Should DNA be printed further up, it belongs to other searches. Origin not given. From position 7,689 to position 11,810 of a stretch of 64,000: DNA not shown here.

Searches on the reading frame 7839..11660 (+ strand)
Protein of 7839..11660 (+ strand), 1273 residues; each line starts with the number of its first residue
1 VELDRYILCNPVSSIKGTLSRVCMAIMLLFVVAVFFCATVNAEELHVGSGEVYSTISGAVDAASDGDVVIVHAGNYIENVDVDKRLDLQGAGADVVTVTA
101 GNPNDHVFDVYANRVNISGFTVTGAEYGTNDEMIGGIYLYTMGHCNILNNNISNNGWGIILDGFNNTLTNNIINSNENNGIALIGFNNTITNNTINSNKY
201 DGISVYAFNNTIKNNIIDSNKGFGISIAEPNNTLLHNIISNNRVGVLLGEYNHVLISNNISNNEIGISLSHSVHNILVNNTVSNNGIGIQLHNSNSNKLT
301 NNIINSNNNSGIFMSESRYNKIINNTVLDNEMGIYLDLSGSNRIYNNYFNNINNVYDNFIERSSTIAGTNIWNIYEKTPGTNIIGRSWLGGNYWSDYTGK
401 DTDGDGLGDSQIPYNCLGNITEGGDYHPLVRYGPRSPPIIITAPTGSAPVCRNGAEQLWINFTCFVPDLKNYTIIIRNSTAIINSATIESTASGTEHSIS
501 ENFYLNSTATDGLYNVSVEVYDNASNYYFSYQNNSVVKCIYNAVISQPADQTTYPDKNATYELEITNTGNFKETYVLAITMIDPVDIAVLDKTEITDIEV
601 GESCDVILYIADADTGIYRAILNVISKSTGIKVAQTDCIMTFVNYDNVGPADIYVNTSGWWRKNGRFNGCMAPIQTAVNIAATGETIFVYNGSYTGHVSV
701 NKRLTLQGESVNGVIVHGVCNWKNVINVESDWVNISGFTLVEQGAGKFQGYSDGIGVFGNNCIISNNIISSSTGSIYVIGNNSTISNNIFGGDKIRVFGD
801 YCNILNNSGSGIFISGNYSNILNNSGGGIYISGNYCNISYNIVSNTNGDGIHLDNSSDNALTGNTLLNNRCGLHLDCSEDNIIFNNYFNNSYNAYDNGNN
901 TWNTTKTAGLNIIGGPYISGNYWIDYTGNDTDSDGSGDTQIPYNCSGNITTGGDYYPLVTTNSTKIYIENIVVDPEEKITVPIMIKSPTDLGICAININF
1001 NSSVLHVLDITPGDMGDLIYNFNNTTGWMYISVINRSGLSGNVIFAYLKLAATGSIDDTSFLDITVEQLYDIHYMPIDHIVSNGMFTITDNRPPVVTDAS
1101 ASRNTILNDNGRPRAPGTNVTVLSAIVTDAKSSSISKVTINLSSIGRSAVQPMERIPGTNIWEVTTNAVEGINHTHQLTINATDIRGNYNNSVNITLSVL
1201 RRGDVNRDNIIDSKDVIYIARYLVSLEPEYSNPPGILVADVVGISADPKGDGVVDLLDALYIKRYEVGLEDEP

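Call 79: search_protein_families(library=pfam, proteins=[window:7839-11660:+], max_evalue=0.00001)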
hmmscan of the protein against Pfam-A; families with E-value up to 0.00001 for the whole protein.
window:7839-11660:+ (1273 aa): 3 families
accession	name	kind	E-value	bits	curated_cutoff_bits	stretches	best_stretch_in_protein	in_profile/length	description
PF05048.19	NosD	-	4.1e-68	229.4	23.6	3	230-399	47-212/212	Periplasmic copper-binding protein (NosD)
PF13229.12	Beta_helix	-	3.2e-24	85.8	25.9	2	115-259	11-156/158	Right handed beta helix region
PF00404.24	Dockerin_1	-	8.7e-06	26.3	22.9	0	1203-1265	2-55/57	Dockerin type I domain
